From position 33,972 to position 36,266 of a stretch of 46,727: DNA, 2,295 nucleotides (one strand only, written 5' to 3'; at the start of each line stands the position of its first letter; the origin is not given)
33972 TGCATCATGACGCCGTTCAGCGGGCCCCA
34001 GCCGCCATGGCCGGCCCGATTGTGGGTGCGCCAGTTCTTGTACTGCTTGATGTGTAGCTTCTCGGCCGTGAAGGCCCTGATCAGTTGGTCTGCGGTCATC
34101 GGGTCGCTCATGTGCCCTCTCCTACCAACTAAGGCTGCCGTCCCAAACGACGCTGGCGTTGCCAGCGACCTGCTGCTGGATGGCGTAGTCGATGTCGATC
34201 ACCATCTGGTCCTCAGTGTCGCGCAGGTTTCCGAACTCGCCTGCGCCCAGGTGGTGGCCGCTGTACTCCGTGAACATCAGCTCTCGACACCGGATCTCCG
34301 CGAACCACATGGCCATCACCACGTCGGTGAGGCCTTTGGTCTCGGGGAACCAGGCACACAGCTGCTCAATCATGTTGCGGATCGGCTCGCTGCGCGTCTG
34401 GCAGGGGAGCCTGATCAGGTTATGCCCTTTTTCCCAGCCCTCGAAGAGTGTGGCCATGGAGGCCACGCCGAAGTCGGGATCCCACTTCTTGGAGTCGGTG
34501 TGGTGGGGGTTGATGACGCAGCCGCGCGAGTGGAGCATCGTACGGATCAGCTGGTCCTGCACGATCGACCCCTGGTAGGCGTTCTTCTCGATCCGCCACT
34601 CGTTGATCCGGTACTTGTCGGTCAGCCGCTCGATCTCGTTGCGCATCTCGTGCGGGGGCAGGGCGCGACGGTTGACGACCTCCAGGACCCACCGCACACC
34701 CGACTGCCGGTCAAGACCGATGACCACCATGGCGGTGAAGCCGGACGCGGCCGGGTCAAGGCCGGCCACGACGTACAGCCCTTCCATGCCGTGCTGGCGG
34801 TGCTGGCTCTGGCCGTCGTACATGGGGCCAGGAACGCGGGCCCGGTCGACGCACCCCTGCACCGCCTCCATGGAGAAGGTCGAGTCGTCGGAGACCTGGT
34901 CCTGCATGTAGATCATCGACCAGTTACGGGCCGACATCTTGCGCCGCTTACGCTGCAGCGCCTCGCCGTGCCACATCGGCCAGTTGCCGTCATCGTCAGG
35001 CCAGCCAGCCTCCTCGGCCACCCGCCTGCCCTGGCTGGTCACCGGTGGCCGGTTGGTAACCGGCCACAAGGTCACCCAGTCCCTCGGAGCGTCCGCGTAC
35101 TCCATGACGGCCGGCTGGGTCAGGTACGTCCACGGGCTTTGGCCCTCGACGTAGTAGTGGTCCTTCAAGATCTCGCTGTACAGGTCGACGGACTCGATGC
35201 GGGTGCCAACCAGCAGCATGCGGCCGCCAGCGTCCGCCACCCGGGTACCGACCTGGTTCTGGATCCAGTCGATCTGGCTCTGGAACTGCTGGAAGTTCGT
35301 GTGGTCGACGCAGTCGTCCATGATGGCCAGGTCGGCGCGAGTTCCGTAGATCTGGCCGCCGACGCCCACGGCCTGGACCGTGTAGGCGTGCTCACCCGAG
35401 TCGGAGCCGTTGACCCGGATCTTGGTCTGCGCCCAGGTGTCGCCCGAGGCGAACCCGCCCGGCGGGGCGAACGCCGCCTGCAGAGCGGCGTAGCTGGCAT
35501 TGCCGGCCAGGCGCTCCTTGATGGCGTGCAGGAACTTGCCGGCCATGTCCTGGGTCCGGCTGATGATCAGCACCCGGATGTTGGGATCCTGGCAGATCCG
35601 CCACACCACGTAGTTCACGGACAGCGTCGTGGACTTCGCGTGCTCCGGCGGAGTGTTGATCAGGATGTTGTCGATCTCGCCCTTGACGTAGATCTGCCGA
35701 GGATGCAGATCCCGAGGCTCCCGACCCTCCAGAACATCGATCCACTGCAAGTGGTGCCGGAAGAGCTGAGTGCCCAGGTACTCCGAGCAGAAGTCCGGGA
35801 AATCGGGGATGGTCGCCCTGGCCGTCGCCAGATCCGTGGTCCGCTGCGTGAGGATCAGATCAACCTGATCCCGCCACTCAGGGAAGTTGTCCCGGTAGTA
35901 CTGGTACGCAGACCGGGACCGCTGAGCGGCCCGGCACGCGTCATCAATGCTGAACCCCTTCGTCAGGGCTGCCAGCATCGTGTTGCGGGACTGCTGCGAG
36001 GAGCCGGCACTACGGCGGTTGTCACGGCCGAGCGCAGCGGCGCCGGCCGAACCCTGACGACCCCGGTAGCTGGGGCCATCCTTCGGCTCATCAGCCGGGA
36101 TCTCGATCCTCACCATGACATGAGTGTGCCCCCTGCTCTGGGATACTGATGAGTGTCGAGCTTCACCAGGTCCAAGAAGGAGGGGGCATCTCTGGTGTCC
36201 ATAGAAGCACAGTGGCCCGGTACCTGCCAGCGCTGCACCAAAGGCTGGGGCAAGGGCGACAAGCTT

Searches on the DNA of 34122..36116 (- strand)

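Call 55: build_rna_model(alignment_id=A5, structure=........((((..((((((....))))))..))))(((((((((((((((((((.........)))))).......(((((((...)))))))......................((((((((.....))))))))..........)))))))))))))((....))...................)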
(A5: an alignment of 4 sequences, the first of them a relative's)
Model R1 built from alignment A5 (4 sequences, 187 columns); structure: as given.
model positions 176; base pairs 46; branch points 4; effective number of sequences 1.04; information 0.59 bits per position. Calibrated on 0.2 Mb of random sequence (short: E-values are rough).
structure used (alignment columns):
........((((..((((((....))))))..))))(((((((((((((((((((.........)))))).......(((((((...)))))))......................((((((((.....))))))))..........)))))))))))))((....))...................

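Call 56: search_with_rna_model(model_id=R1, sources=[window, L001, L004, L005, L006, L008, L010, L015, L016, L019, L022, L023, L024, L025, L026, L028, L034, L038, L042, L047, L062, L039, L040, L012, L013, L014, L017, L018, L020, L031, L032, L035, L037, L009, L007, L059, L053, L043], max_evalue=1, make_alignment=true, show_alignments=3)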
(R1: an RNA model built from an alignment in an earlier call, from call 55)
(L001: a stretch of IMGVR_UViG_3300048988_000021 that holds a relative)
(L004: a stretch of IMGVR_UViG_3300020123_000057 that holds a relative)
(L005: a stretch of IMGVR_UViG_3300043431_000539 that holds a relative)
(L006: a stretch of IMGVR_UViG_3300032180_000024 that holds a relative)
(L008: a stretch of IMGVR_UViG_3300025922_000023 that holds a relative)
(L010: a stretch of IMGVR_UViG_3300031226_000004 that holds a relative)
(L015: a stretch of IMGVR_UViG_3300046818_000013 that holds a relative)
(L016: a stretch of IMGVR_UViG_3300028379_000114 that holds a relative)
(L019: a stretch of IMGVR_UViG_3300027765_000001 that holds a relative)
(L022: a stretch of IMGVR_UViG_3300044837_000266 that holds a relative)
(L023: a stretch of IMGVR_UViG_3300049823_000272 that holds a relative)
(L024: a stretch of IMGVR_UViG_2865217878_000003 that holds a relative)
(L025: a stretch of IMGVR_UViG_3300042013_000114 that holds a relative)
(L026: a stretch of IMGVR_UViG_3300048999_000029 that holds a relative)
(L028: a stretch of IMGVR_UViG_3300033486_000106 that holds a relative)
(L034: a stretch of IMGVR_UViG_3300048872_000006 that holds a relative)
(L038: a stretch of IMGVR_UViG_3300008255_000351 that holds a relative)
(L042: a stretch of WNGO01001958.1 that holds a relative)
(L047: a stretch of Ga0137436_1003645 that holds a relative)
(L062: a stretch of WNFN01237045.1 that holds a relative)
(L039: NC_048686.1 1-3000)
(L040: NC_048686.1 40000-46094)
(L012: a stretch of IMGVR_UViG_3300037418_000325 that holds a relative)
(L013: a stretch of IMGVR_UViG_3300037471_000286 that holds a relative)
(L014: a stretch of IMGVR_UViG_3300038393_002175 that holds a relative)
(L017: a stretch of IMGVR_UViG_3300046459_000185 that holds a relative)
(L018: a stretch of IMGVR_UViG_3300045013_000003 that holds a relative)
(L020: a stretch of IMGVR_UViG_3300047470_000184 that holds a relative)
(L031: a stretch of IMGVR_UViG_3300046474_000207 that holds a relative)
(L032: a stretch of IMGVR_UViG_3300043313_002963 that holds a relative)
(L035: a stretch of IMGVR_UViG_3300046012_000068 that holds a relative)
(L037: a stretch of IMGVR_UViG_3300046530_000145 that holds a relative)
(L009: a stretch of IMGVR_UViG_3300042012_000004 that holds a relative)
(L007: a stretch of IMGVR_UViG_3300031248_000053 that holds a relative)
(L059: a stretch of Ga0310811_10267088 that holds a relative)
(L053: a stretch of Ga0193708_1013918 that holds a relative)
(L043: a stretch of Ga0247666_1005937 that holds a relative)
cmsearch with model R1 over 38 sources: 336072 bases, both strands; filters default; matches with E-value up to 1: 32.
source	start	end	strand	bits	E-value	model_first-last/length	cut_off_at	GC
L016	3264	3438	-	202.4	1.2e-51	1-176/176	no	0.62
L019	5103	5281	-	186.6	1.9e-47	1-176/176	no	0.64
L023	5389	5561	-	186.1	2.6e-47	1-176/176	no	0.65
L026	17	194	-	184.7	6e-47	1-176/176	no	0.64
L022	2975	3164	-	55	1.5e-12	1-176/176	no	0.61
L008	5247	5392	-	46.2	3.2e-10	1-176/176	no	0.68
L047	975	1103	-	40.9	8.1e-09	1-176/176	no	0.72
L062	4291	4438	-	39.9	1.5e-08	1-176/176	no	0.7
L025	4409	4553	-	36.3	1.3e-07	1-176/176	no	0.68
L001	3348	3489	-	33.6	7e-07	1-176/176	no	0.61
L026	38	158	+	32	1.9e-06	37-155/176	no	0.64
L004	390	531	-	30.7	4.2e-06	1-176/176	no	0.68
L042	3780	3925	-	29.6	8.2e-06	1-176/176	no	0.63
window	36758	36899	+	29.1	1.1e-05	1-176/176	no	0.61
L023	5410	5525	+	29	1.2e-05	37-155/176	no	0.64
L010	4558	4702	-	28.2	2e-05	1-176/176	no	0.66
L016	3285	3402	+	26.4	5.7e-05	37-155/176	no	0.58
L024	5078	5234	-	26.3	6.1e-05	1-176/176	no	0.49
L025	5807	5918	+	21.7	0.00099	37-163/176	no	0.68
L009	131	242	+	21.7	0.00099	37-163/176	no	0.68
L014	72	221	-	20.8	0.0017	1-176/176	no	0.67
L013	24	176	-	18.1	0.0094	1-176/176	no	0.69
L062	4293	4420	+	17.1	0.017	1-176/176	no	0.7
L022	3104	3206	+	16.6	0.022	49-143/176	no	0.63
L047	328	417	+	16.1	0.031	1-176/176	no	0.72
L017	69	199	+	14.8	0.067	1-176/176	no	0.63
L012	2177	2323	+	14.3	0.092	1-176/176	no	0.67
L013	2787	2933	+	14.3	0.092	1-176/176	no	0.67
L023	5526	5553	+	13.7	0.14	9-36/176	no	0.71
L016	3403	3430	+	13.3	0.18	9-36/176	no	0.75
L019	5213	5233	+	13.1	0.2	50-70/176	no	0.62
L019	3123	3196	+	10.6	0.9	47-145/176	no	0.7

Alignment A6: 32 matches aligned to the model, 311 columns, each read 5' to 3' on its own strand. Consensus structure (alignment columns), stored with it:
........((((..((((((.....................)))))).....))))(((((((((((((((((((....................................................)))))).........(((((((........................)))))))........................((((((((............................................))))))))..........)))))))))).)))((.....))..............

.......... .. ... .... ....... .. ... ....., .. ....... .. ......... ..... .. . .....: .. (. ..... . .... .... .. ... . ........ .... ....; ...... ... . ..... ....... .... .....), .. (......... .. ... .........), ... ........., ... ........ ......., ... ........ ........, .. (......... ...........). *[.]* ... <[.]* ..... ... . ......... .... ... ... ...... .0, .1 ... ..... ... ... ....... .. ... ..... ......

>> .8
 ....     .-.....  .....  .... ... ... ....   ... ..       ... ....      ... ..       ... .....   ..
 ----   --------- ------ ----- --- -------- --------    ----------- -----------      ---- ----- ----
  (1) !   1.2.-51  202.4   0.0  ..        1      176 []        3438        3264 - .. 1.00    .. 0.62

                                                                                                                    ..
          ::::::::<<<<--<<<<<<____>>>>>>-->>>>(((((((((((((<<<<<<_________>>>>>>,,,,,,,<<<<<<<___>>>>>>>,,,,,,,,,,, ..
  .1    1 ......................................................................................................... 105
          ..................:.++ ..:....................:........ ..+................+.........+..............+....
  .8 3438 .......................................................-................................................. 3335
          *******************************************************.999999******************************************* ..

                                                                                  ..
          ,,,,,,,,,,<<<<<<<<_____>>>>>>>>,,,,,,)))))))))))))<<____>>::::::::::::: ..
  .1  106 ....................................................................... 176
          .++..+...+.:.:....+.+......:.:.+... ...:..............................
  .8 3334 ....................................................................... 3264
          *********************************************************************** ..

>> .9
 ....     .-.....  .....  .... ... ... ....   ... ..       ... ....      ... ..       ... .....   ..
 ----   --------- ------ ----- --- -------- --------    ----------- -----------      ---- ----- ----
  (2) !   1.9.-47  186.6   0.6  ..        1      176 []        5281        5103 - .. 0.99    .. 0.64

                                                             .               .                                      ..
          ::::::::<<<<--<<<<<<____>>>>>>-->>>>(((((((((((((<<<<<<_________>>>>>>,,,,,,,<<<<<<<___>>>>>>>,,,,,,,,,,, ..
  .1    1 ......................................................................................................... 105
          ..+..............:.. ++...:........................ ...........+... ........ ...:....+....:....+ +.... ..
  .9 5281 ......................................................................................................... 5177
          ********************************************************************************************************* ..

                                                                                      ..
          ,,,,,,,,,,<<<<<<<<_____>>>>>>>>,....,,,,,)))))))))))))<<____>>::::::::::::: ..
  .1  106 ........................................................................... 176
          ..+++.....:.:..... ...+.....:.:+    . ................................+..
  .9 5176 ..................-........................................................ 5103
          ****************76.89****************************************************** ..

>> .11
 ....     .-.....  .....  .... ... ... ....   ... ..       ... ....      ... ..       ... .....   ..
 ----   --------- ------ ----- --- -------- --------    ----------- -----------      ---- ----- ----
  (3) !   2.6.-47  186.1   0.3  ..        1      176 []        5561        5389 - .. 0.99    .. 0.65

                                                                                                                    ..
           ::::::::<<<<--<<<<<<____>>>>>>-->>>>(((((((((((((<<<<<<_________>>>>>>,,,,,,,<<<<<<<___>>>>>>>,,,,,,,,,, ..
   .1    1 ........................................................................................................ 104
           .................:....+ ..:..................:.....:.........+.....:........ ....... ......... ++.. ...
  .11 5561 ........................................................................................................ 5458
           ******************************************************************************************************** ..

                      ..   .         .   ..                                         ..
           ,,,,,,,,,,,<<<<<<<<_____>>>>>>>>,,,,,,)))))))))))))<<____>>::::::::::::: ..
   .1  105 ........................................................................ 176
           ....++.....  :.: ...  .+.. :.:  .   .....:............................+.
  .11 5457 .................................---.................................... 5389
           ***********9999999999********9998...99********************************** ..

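Call 58: search_with_rna_model(model_id=R1, sources=[window, L001, L004, L005, L006, L008, L010, L016, L019, L022, L023, L024, L025, L026, L042, L047, L062, L014, L013], max_evalue=5e-7, make_alignment=true)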
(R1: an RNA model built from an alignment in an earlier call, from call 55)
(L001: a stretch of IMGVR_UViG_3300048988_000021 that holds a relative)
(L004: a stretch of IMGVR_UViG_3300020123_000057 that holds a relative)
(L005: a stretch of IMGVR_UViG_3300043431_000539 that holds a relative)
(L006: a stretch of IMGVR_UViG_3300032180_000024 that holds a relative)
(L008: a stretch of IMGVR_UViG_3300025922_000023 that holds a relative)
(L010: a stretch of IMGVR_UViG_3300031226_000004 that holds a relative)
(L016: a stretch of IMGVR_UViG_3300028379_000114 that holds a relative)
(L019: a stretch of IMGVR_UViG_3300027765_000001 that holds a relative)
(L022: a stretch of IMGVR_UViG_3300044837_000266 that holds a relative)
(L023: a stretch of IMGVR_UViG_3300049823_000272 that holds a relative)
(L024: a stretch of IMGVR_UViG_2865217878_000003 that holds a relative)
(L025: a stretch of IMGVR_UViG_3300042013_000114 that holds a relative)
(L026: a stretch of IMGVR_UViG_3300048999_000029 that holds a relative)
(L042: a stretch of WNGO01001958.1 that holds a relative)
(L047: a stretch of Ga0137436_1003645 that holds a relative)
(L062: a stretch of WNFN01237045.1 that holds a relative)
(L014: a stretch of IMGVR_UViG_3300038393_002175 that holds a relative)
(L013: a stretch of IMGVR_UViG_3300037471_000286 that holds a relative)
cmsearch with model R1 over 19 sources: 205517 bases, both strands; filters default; matches with E-value up to 5e-7: 10.
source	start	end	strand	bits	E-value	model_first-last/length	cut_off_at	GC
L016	3264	3438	-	202.4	7.3e-52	1-176/176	no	0.62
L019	5103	5281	-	186.6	1.2e-47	1-176/176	no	0.64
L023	5389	5561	-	186.1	1.6e-47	1-176/176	no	0.65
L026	17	194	-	184.7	3.7e-47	1-176/176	no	0.64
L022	2975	3164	-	55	9.3e-13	1-176/176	no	0.61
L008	5247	5392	-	46.2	2e-10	1-176/176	no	0.68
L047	975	1103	-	40.9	4.9e-09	1-176/176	no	0.72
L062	4291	4438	-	39.9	9e-09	1-176/176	no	0.7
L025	4409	4553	-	36.3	8.1e-08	1-176/176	no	0.68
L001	3348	3489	-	33.6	4.3e-07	1-176/176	no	0.61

Alignment A7: 10 matches aligned to the model, 243 columns, each read 5' to 3' on its own strand. Consensus structure (alignment columns), stored with it:
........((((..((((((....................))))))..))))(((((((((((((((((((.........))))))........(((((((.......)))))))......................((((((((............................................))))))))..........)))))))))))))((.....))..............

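Call 60: build_rna_model(alignment_id=A7)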
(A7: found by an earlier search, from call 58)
Model R2 built from alignment A7 (10 sequences, 243 columns); structure: stored with the alignment.
model positions 150; base pairs 38; branch points 3; effective number of sequences 2.43; information 0.59 bits per position. Calibrated on 0.2 Mb of random sequence (short: E-values are rough).
structure used (alignment columns):
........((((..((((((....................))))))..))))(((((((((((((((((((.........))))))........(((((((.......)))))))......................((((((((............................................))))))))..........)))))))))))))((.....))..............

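Call 61: search_with_rna_model(model_id=R2, sources=[window, L001, L004, L005, L006, L008, L010, L015, L016, L019, L022, L023, L024, L025, L026, L028, L034, L038, L042, L047, L062, L039, L040, L012, L013, L014, L017, L018, L020, L031, L032, L035, L037, L009, L007, L059, L053, L043, L029, L033, L021, L027, L030, L036, L057, L058, L060, L063, L065, L050], max_evalue=0.1, make_alignment=false)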
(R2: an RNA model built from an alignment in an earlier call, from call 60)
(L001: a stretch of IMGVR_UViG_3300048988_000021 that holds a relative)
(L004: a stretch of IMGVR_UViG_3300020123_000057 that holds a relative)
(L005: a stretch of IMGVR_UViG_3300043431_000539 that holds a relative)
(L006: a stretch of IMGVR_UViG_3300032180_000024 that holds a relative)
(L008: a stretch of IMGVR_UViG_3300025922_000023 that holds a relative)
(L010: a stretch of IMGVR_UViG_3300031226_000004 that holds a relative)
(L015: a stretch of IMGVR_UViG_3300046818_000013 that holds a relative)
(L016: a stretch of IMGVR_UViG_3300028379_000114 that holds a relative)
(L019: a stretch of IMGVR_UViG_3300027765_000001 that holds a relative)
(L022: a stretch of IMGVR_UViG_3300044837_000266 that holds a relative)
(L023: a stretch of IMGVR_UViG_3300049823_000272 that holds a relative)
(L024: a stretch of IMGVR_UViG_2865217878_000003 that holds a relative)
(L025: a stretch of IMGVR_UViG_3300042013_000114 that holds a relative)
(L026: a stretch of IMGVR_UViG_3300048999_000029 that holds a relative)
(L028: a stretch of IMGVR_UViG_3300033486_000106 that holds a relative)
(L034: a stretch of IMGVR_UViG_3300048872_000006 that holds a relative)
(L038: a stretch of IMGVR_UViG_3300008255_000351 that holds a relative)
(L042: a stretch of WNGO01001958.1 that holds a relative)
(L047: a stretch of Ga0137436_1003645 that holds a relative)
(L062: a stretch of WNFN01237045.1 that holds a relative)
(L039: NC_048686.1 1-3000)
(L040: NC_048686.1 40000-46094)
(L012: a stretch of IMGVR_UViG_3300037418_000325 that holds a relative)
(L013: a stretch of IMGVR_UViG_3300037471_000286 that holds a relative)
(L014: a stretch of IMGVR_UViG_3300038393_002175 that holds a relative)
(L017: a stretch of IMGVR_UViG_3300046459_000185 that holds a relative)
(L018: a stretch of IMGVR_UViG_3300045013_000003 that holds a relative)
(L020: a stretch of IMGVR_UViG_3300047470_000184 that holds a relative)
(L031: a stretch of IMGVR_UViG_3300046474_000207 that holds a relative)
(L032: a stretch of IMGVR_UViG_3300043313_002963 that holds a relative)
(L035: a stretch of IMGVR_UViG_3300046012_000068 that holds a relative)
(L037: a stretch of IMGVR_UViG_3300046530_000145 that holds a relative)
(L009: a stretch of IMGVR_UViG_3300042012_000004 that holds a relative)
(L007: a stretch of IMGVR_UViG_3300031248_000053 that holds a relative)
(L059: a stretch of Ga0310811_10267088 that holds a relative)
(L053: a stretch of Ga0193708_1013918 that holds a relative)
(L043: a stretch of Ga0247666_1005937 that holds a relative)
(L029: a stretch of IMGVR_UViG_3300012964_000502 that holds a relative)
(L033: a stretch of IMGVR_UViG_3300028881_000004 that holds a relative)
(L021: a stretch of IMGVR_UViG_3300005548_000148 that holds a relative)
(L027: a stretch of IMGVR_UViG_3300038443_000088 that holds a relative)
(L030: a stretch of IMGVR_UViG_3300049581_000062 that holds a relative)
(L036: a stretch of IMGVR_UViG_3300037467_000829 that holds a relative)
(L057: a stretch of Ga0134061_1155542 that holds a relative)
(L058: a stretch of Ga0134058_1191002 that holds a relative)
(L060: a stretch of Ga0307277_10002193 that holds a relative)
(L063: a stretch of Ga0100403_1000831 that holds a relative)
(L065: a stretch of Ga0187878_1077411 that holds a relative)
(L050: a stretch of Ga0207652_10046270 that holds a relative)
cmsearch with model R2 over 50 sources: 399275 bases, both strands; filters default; matches with E-value up to 0.1: 24.
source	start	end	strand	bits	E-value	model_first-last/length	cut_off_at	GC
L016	3264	3438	-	145.5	2.8e-25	1-150/150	no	0.62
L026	17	194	-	145.1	3.3e-25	1-150/150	no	0.64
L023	5389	5561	-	143.1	8.1e-25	1-150/150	no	0.65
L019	5103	5281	-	138.9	5e-24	1-150/150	no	0.64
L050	327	503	-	117.9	4.7e-20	1-150/150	no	0.59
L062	4291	4438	-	101.1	6.9e-17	1-150/150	no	0.7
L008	5247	5392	-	100.7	8.2e-17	1-150/150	no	0.68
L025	4409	4553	-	99.1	1.6e-16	1-150/150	no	0.68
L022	2975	3164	-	98.7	2e-16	1-150/150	no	0.61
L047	975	1119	-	89.1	1.3e-14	1-150/150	no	0.72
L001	3348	3489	-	84.4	9.9e-14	1-150/150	no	0.61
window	36758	36899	+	80.9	4.5e-13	1-150/150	no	0.61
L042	3780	3925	-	76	3.9e-12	1-150/150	no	0.63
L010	4556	4702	-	74.2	8.3e-12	1-150/150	no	0.66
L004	387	531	-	66.2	2.8e-10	1-150/150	no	0.68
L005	2577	2724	-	42.2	9.3e-06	1-150/150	no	0.65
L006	2323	2468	-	39.2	3.5e-05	1-150/150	no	0.64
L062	4293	4420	+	29.2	0.0027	1-150/150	no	0.7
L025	4381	4533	+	26.3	0.0095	1-150/150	no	0.69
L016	3263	3431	+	26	0.011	1-150/150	no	0.62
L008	5249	5374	+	24.5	0.021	1-150/150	no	0.69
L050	460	537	+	24.3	0.023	1-150/150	no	0.65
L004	382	514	+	23.4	0.033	1-150/150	no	0.68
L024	5078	5234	-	22.3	0.055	1-150/150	no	0.49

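Call 62: search_with_rna_model(model_id=R2, sources=[window, L001, L004, L005, L006, L008, L010, L016, L019, L022, L023, L025, L026, L042, L047, L062, L050, L024], max_evalue=0.0001, make_alignment=true, show_alignments=0)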
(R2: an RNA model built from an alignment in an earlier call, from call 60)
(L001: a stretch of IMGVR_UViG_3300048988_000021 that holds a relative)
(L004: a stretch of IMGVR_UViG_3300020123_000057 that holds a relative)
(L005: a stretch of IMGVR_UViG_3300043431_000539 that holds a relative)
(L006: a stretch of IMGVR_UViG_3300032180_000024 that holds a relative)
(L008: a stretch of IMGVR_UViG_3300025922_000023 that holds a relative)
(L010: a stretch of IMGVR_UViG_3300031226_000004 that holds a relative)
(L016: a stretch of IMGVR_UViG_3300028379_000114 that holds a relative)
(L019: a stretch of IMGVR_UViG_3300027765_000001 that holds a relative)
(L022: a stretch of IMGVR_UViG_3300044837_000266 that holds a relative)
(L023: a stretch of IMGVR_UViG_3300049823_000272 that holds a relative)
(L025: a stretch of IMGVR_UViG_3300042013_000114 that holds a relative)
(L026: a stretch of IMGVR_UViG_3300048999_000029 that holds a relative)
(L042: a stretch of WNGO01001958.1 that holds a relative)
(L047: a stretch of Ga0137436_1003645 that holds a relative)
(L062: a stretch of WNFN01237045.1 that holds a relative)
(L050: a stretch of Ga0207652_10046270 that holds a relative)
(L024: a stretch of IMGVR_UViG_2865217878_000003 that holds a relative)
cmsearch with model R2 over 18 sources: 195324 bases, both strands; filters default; matches with E-value up to 0.0001: 17.
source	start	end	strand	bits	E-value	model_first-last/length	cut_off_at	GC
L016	3264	3438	-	145.5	1.4e-25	1-150/150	no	0.62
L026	17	194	-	145.1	1.6e-25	1-150/150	no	0.64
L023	5389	5561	-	143.1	4e-25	1-150/150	no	0.65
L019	5103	5281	-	138.9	2.4e-24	1-150/150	no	0.64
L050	327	503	-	117.9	2.3e-20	1-150/150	no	0.59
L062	4291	4438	-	101.1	3.4e-17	1-150/150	no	0.7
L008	5247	5392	-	100.7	4e-17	1-150/150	no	0.68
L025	4409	4553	-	99.1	8e-17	1-150/150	no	0.68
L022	2975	3164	-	98.7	9.7e-17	1-150/150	no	0.61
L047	975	1119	-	89.1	6.3e-15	1-150/150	no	0.72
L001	3348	3489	-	84.4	4.8e-14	1-150/150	no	0.61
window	36758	36899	+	80.9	2.2e-13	1-150/150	no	0.61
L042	3780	3925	-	76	1.9e-12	1-150/150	no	0.63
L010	4556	4702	-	74.2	4.1e-12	1-150/150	no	0.66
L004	387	531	-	66.2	1.4e-10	1-150/150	no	0.68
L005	2577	2724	-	42.2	4.6e-06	1-150/150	no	0.65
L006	2323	2468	-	39.2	1.7e-05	1-150/150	no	0.64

Alignment A8: 17 matches aligned to the model, 259 columns, each read 5' to 3' on its own strand. Consensus structure (alignment columns), stored with it:
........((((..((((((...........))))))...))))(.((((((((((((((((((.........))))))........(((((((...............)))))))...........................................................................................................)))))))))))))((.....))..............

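Call 86: search_with_rna_model(model_id=R2, sources=[L070, L071], max_evalue=0.01, show_alignments=1)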
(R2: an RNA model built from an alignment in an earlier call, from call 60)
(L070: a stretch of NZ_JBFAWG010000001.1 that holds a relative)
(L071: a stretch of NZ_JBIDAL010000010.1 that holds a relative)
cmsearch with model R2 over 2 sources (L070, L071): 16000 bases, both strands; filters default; matches with E-value up to 0.01: 2.
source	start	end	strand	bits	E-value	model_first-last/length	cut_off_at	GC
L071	2121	2263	-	39.3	1.3e-06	1-150/150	no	0.73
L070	5835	5977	-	28.1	0.00018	1-150/150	no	0.71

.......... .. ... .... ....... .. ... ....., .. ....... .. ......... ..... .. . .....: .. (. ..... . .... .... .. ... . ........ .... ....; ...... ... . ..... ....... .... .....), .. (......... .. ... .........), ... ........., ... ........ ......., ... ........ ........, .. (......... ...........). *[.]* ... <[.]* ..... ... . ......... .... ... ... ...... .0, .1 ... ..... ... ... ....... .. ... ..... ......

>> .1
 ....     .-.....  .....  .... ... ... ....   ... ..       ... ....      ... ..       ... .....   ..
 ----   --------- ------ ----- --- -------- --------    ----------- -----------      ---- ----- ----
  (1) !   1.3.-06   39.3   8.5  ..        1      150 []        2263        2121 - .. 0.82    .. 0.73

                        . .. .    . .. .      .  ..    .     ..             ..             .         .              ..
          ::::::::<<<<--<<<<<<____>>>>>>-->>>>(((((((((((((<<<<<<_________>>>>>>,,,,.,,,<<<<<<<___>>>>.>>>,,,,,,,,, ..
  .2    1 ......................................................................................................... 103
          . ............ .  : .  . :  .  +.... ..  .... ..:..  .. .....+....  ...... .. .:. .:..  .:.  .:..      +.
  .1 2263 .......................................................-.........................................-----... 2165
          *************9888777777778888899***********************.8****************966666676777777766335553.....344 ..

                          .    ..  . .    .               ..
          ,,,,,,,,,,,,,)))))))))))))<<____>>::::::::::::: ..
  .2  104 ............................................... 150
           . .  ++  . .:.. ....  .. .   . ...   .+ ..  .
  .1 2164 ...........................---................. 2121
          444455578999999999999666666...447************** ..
